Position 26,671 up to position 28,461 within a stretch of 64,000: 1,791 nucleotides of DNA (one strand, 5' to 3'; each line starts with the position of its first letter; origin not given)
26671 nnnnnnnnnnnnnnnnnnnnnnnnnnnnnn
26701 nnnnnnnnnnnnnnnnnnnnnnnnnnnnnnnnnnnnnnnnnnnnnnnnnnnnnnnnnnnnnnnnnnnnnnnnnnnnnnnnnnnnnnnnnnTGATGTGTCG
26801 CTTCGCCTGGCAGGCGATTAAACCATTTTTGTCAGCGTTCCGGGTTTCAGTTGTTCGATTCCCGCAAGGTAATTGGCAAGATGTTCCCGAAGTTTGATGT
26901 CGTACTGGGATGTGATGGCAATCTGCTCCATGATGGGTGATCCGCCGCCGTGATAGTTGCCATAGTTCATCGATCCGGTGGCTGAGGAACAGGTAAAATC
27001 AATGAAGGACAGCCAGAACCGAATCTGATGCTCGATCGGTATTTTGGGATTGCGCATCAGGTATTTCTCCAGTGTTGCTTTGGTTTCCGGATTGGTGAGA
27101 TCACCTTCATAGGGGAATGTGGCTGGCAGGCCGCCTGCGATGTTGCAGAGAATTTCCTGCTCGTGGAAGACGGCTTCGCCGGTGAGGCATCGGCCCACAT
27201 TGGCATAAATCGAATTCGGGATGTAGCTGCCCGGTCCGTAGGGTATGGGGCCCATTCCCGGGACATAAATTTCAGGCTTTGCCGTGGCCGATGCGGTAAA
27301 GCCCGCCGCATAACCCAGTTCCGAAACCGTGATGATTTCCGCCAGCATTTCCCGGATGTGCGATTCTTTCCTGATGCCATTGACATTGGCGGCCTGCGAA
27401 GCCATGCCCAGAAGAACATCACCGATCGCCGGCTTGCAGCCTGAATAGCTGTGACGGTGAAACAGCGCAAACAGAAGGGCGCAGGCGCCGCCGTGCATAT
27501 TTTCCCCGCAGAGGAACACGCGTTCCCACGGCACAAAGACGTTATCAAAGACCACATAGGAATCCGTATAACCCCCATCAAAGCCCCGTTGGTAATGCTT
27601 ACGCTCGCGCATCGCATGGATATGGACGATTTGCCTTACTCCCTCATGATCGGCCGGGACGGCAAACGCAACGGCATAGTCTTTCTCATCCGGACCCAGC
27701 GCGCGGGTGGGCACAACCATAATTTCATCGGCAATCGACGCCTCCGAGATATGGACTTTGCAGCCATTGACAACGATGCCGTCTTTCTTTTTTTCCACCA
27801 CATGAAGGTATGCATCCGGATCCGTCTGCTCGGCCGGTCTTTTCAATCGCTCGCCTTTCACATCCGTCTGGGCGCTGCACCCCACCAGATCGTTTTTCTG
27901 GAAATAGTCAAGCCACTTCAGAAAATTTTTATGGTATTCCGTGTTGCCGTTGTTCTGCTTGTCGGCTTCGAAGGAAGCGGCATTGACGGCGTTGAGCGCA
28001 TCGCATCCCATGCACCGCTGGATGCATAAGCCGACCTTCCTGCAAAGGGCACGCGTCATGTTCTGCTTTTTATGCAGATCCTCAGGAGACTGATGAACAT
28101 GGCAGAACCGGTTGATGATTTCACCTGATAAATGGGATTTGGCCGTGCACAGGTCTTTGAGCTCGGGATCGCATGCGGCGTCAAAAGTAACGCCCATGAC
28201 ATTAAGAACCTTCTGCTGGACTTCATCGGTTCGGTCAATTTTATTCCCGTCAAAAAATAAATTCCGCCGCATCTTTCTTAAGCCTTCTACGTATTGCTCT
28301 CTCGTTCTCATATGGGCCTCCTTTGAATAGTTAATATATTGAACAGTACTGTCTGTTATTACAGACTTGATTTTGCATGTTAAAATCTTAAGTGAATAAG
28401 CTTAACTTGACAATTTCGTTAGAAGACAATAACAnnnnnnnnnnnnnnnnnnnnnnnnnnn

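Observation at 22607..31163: AbfD-type dehydratase duplicated at about 90 percent identity around an AraC regulator; possible 4-hydroxyacid/lactone catabolic module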

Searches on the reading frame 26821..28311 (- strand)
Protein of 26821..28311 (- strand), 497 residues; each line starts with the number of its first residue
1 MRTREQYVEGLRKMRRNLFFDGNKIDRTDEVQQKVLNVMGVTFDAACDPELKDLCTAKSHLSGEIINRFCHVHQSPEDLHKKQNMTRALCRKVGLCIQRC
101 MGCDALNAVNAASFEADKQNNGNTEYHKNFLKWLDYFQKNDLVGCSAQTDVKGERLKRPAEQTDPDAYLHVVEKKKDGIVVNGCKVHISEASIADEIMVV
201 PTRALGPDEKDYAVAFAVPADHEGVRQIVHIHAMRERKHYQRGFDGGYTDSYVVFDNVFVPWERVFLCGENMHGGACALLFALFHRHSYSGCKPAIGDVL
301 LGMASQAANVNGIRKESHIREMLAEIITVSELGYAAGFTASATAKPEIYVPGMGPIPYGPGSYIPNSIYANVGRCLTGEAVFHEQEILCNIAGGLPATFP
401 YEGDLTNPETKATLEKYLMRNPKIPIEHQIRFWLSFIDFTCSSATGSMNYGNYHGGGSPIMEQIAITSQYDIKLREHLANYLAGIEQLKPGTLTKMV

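Call 4: search_protein_families(library=pfam, proteins=[window:26821-28311:-])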
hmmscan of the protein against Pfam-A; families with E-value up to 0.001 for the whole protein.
window:26821-28311:- (497 aa): 3 families
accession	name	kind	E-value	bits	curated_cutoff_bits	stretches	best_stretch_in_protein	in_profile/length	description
PF11794.13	HpaB_N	-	1.4e-86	290.8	35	1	3-267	1-270/270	4-hydroxyphenylacetate 3-hydroxylase N terminal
PF03241.18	HpaB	-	2.2e-50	171.1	25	1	280-483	7-201/202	4-hydroxyphenylacetate 3-hydroxylase C terminal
PF02770.24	Acyl-CoA_dh_M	-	4.4e-06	27.2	33.3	1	172-235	21-85/97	Acyl-CoA dehydrogenase, middle domain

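Call 5: search_protein_families(library=ncbifam, proteins=[window:26821-28311:-])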
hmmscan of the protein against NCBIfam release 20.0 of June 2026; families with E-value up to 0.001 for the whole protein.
window:26821-28311:- (497 aa): 2 families
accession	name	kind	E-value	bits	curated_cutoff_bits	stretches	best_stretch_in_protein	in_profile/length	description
TIGR02309.1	HpaB-1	equivalog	1.7e-42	146.2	480.2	1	2-471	2-462/477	4-hydroxyphenylacetate 3-monooxygenase, oxygenase component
TIGR02310.1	HpaB-2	equivalog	1.1e-14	54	885.2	1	3-438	14-443/519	4-hydroxyphenylacetate 3-monooxygenase, oxygenase component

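Call 6: search_solved_structures(query=window:26821-28311:-, show_alignments=1)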
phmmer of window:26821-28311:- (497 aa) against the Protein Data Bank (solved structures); distinct sequences matched with E-value up to 0.001: 15.
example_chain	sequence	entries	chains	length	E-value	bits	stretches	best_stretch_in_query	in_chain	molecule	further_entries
1u8v_A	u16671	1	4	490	2.7e-92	313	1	2-485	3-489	Gamma-aminobutyrate metabolism dehydratase/isomerase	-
6vjr_A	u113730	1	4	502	2.4e-75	257.1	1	2-486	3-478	Vinylacetyl-CoA Delta-isomerase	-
2yyg_A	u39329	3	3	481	9.8e-29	103.4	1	2-355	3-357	4-hydroxyphenylacetate-3-hydroxylase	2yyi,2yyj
2yyk_A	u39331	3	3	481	5.9e-28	100.8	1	2-355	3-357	4-hydroxyphenylacetate-3-hydroxylase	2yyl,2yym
9lft_A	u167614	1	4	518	3.9e-27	98.1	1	2-347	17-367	4-Hydroxyphenylacetate-3-monooxygenase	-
4oo2_A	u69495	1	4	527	2.1e-15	59.4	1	3-423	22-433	Chlorophenol-4-monooxygenase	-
4g5e_A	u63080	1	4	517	1.5e-13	53.3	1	2-377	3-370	2,4,6-Trichlorophenol 4-monooxygenase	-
6jhm_A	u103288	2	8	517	4.5e-12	48.4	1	2-328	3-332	Chlorophenol monooxygenase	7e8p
7e8q_A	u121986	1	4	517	4.5e-12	48.4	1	2-328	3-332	Chlorophenol monooxygenase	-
3hwc_A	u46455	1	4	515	2.8e-10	42.5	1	124-289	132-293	Chlorophenol-4-monooxygenase component 2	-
6b1b_A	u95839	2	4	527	5e-10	41.7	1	3-270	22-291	4-hydroxyphenylacetate 3-monooxygenase, oxygenase subunit | 4-hydroxyphenylacetate 3-monooxygenase oxygenase component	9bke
6qyh_A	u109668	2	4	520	2.2e-09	39.6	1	3-270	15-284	4-hydroxyphenylacetate 3-monooxygenase oxygenase component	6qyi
6eb0_A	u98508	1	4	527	2.3e-09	39.5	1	3-270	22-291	4-hydroxyphenylacetate 3-monooxygenase, oxygenase subunit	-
7dbw_C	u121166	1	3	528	3.7e-08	35.5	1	167-420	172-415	4-hydroxyphenylacetate 3-hydroxylase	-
9j9j_A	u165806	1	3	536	4e-08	35.4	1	167-420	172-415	4-nitrophenol 4-monooxygenase/4-nitrocatechol 2-monooxygenase, oxygenase component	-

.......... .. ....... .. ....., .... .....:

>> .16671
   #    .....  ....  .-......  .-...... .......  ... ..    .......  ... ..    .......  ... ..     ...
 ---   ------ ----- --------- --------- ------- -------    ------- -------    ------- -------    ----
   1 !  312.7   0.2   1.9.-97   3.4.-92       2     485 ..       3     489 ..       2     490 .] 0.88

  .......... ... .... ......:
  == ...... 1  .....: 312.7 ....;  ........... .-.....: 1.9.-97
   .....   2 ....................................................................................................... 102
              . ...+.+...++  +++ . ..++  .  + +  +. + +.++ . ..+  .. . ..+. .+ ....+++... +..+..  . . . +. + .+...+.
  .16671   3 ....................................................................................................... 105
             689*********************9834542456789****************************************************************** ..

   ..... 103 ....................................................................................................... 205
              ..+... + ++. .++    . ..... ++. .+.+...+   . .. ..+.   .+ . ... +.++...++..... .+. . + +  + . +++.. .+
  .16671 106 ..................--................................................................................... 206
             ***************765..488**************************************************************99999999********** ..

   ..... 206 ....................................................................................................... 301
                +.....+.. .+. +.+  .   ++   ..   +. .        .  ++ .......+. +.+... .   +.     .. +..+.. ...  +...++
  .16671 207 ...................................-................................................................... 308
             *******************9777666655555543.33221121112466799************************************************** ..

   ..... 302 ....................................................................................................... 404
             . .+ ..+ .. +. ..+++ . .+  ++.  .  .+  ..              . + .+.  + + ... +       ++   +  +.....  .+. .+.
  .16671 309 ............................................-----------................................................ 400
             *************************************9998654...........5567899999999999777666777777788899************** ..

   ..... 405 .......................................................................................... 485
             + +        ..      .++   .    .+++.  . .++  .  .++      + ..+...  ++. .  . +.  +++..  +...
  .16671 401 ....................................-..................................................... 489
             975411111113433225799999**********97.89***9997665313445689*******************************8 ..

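Call 7: find_related_loci(query=window:26821-28311:-, collection=genome_contigs, flank=10000)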
Query window:26821-28311:- (497 aa) in genome_contigs; peptide patterns used: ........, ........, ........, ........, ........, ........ (x = any residue, [..] = any of these).
319 stretches matched a pattern; 265 encode a relative of the query (tblastn E <= 1e-3); the best 80 are kept; 80 distinct loci.
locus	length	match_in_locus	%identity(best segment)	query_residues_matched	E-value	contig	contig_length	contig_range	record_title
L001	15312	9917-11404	90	1-496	0e+0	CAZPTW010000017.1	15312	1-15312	MAG TPA_asm: uncultured Smithella sp. isolate binchicken_co265_149 genome assembly, contig: NODE_6101_length_15312_cov_4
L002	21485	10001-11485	85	1-495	0e+0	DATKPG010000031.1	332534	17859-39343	MAG TPA_asm: Smithella sp. isolate SMAG_U14785 k141_2515994, whole genome shotgun sequence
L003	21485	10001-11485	84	1-495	0e+0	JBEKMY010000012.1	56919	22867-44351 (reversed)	MAG: Smithella sp. isolate SPRUCE 404 SPRUCE_404_12, whole genome shotgun sequence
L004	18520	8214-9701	81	1-496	0e+0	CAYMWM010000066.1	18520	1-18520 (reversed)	MAG TPA_asm: uncultured Smithella sp. isolate SRP192927_co6_232 genome assembly, contig: NODE_6656_length_18520_cov_5.31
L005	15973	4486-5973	81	1-496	0e+0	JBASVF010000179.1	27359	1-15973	MAG: Desulfomonilia bacterium isolate MFD13470_ilm_asm_bin26 k127_27940, whole genome shotgun sequence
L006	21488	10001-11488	79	1-496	0e+0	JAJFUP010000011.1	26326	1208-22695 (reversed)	MAG: Deltaproteobacteria bacterium isolate bin.476 k141_2364788, whole genome shotgun sequence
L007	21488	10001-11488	79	1-496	0e+0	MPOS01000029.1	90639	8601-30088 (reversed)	MAG: Deltaproteobacteria bacterium Phox-21 k99_10275, whole genome shotgun sequence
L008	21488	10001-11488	79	1-496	0e+0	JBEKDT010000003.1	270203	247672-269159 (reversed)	MAG: Desulfomonilia bacterium isolate SPRUCE 18 SPRUCE_18_3, whole genome shotgun sequence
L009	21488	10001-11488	79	1-496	0e+0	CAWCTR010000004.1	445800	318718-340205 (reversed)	MAG: uncultured delta proteobacterium isolate MFD01476.bin.2.8 genome assembly, contig: contig_16361, whole genome shotg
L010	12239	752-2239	79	1-496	0e+0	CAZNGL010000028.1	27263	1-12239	MAG TPA_asm: uncultured Bacteriovoracaceae bacterium isolate binchicken_co43_352 genome assembly, contig: NODE_2865_leng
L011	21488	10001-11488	78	1-496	0e+0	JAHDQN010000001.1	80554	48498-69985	MAG: Deltaproteobacteria bacterium isolate SM3-B3m k141_15920, whole genome shotgun sequence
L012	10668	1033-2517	78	1-495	0e+0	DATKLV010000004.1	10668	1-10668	MAG TPA_asm: Desulfomonilia bacterium isolate SMAG_U14694 k141_2835276, whole genome shotgun sequence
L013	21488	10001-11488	79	1-496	0e+0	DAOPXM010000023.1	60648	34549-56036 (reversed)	MAG TPA_asm: Deltaproteobacteria bacterium isolate AMR_MDS_1340 NODE_452_length_60648_cov_24.030003, whole genome shotgu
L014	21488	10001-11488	78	1-496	0e+0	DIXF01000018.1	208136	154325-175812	MAG TPA_asm: Syntrophaceae bacterium UBA6087 UBA6087_contig_1755, whole genome shotgun sequence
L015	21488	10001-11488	78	1-496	0e+0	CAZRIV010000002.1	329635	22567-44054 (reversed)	MAG TPA_asm: uncultured Bacteriovoracaceae bacterium isolate binchicken_co204_164 genome assembly, contig: NODE_14_lengt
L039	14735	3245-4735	76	1-496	0e+0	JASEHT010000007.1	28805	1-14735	MAG: Smithella sp. isolate Yes70-30 NODE_7_length_28805_cov_5.138887, whole genome shotgun sequence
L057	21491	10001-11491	75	1-496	0e+0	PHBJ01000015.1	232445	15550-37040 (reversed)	MAG: Deltaproteobacteria bacterium HGW-Deltaproteobacteria-13 08E140C01_z5_2013_Ig3399_v2_scaffold_454, whole genome sho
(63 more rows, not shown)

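Call 8: find_homologous_proteins(query=window:26821-28311:-)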
Query window:26821-28311:- (497 aa): 5878 proteins with E <= 0.001 among 8000 candidates; the best 120 are listed.
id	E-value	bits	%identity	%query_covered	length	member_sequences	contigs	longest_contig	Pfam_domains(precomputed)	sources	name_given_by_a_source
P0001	0.0e+0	1089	93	100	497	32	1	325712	PF03241.19,PF11794.14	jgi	-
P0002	0.0e+0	1009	85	100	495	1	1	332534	PF03241.19,PF11794.14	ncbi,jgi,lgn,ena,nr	ncbi:MAG TPA: 4-hydroxyphenylacetate 3-hydroxylase N-terminal domain-containing protein [Smithella s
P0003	0.0e+0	1009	84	100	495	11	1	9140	PF03241.19,PF11794.14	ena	-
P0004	2.3e-295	998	84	100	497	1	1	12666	PF03241.19,PF11794.14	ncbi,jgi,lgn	-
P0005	1.2e-294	995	83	100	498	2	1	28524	PF03241.19,PF11794.14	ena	-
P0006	1.4e-289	979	82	100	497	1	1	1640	PF03241.19,PF11794.14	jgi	jgi:aromatic ring hydroxylase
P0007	1.5e-289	979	81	100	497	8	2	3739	PF03241.19,PF11794.14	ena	-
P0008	5.3e-289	977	81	100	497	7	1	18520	PF03241.19,PF11794.14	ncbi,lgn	-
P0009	1.3e-288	976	81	100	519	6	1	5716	PF03241.19,PF11794.14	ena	-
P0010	1.2e-287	972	81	100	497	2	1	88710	PF03241.19,PF11794.14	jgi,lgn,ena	-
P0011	2.8e-283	958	80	100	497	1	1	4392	PF03241.19,PF11794.14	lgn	-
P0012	1.1e-280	949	79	100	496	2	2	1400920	PF03241.19,PF11794.14,PF02770.25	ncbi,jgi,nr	ncbi:MAG: 4-hydroxyphenylacetate 3-hydroxylase N-terminal domain-containing protein [Syntrophaceae b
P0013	8.8e-280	946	79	100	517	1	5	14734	PF03241.19,PF11794.14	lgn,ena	-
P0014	1.7e-279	945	79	100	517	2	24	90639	PF03241.19,PF11794.14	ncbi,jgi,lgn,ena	jgi:4-hydroxybutyryl-CoA dehydratase/vinylacetyl-CoA-Delta-isomerase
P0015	4.4e-279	944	79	100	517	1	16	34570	PF03241.19,PF11794.14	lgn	-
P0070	2.3e-243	826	70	98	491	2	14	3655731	PF03241.19,PF11794.14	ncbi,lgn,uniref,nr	ncbi:Vinylacetyl-CoA Delta-isomerase [Desulfarculus baarsii DSM 2075]|uniref:Vinylacetyl-CoA Delta-i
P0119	5.9e-238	808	70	98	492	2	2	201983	PF03241.19,PF11794.14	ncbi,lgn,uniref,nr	ncbi:4-hydroxybutyryl-CoA dehydratase / vinylacetyl-CoA-Delta-isomerase [Desulfotomaculum arcticum]|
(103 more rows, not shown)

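Call 29: search_protein_representatives(protein=window:26821-28311:-)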
Query: 497 residues. Proteins with E-value up to 0.001 (for the whole library): 2057; up to 1e-10: 965; up to 1e-30: 241. The best 150 are listed.
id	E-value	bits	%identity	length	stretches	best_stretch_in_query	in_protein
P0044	5.9e-265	895.8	76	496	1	1-494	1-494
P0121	2.4e-124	432.0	48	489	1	1-485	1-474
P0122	7.9e-122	423.7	74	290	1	181-421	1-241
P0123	3.8e-110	385.2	44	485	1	1-486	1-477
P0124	1.2e-104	367.0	44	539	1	3-485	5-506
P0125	3.9e-95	335.6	40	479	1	1-482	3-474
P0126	2.2e-94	333.1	39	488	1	1-485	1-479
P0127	8.1e-84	298.3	35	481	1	2-483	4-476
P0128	5.2e-83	295.6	38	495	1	2-474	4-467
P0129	1.3e-82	294.3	36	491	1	1-467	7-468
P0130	1.5e-82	294.1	38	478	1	1-485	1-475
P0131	7.4e-82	291.8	52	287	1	32-303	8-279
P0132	8.0e-82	291.7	39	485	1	3-478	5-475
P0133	1.4e-81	290.9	36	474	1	1-486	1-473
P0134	1.4e-79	284.3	36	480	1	2-481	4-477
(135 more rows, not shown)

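Call 34: find_encoding_contigs(protein=P0001, flank=10000, max_places=4)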
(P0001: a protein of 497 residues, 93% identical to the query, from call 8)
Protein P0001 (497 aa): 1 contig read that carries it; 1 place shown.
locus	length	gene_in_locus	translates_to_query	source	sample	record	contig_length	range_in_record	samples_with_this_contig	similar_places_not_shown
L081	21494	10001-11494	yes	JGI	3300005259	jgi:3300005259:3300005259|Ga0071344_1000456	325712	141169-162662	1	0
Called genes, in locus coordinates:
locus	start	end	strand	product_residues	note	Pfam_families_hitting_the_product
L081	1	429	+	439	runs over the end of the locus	PF03446:NAD_binding_2 (weak), PF03721:UDPG_MGDP_dh_N, PF00984:UDPG_MGDP_dh, PF03720:UDPG_MGDP_dh_C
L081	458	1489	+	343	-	PF01370:Epimerase, PF04321:RmlD_sub_bind (weak), PF16363:GDP_Man_Dehyd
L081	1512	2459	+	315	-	PF01073:3Beta_HSD (faint), PF01370:Epimerase, PF02719:Polysacc_synt_2 (faint), PF04321:RmlD_sub_bind (weak), PF16363:GDP_Man_Dehyd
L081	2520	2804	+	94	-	PF09527:ATPase_gene1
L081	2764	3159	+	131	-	PF03899:ATP-synt_I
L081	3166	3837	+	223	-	PF00119:ATP-synt_A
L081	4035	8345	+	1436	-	PF01869:BcrAD_BadFG, PF09989:DUF2229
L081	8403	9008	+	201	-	PF12804:NTP_transf_3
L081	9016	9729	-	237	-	PF00440:TetR_N, PF08359:TetR_C_4 (weak)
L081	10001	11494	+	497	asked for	PF11794:HpaB_N, PF03241:HpaB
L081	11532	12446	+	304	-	PF04909:Amidohydro_2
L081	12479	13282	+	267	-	PF23441:SDR (weak), PF00106:adh_short, PF08659:KR, PF13561:adh_short_C2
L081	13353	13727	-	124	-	-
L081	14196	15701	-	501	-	PF00595:PDZ (faint), PF00089:Trypsin, PF13365:Trypsin_2, PF13180:PDZ_2, PF17820:PDZ_6 (weak)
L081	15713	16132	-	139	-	-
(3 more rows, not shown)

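Call 57: find_encoding_contigs(protein=P0070, flank=8000, max_places=1)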
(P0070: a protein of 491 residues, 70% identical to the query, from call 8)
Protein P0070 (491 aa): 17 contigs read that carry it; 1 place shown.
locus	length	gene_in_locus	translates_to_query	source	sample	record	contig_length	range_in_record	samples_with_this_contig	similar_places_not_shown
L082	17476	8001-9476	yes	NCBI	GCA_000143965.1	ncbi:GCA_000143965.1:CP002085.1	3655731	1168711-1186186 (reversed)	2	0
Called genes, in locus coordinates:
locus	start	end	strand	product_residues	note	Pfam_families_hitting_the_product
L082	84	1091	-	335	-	PF03576:Peptidase_S58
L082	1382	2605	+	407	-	-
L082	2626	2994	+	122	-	PF00072:Response_reg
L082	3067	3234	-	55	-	-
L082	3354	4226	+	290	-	PF00571:CBS, PF03471:CorC_HlyC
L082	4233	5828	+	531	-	PF20154:LNT_N, PF00795:CN_hydrolase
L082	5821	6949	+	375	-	PF03462:PCRF, PF00472:RF-1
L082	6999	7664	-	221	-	PF00440:TetR_N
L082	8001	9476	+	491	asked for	PF11794:HpaB_N, PF03241:HpaB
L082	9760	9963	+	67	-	-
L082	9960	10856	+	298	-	PF00535:Glycos_transf_2, PF13641:Glyco_tranf_2_3, PF13632:Glyco_trans_2_3 (faint)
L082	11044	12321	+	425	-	PF13439:Glyco_transf_4, PF13579:Glyco_trans_4_4, PF20706:GT4-conflict, PF00534:Glycos_transf_1, PF13692:Glyco_trans_1_4, PF13524:Glyco_trans_1_2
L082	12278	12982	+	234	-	PF01209:Ubie_methyltran, PF02353:CMAS (weak), PF07021:MetW, PF13489:Methyltransf_23, PF13847:Methyltransf_31, PF08241:Methyltransf_11, PF08242:Methyltransf_12, PF13649:Methyltransf_25, +1 more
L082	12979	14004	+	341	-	-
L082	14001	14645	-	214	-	PF13578:Methyltransf_24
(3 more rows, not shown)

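Call 58: find_encoding_contigs(protein=P0119, flank=8000, max_places=1)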
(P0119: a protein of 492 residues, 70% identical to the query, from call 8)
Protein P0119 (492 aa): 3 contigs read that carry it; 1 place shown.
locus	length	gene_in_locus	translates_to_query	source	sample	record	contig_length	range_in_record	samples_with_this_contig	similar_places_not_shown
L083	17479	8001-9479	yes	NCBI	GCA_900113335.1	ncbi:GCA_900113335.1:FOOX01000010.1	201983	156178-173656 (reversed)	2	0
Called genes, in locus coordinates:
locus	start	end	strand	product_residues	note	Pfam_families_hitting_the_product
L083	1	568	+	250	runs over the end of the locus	PF00072:Response_reg, PF00486:Trans_reg_C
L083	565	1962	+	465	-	PF00672:HAMP, PF00512:HisKA, PF02518:HATPase_c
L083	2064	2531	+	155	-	PF10925:DUF2680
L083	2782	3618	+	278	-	PF00015:MCPsignal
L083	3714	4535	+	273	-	PF04909:Amidohydro_2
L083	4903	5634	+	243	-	PF04542:Sigma70_r2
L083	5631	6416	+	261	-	PF12791:RsgI_N, PF23750:RsgI_M (weak)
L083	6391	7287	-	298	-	PF02588:YitT_membrane, PF10035:DUF2179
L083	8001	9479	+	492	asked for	PF11794:HpaB_N, PF03241:HpaB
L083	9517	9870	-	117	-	PF02627:CMD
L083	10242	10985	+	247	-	PF00188:CAP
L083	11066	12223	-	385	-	PF00149:Metallophos, PF12850:Metallophos_2 (weak)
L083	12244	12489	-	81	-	PF09413:DUF2007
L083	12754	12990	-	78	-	-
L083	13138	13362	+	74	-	PF13560:HTH_31, PF12844:HTH_19, PF01381:HTH_3, PF13443:HTH_26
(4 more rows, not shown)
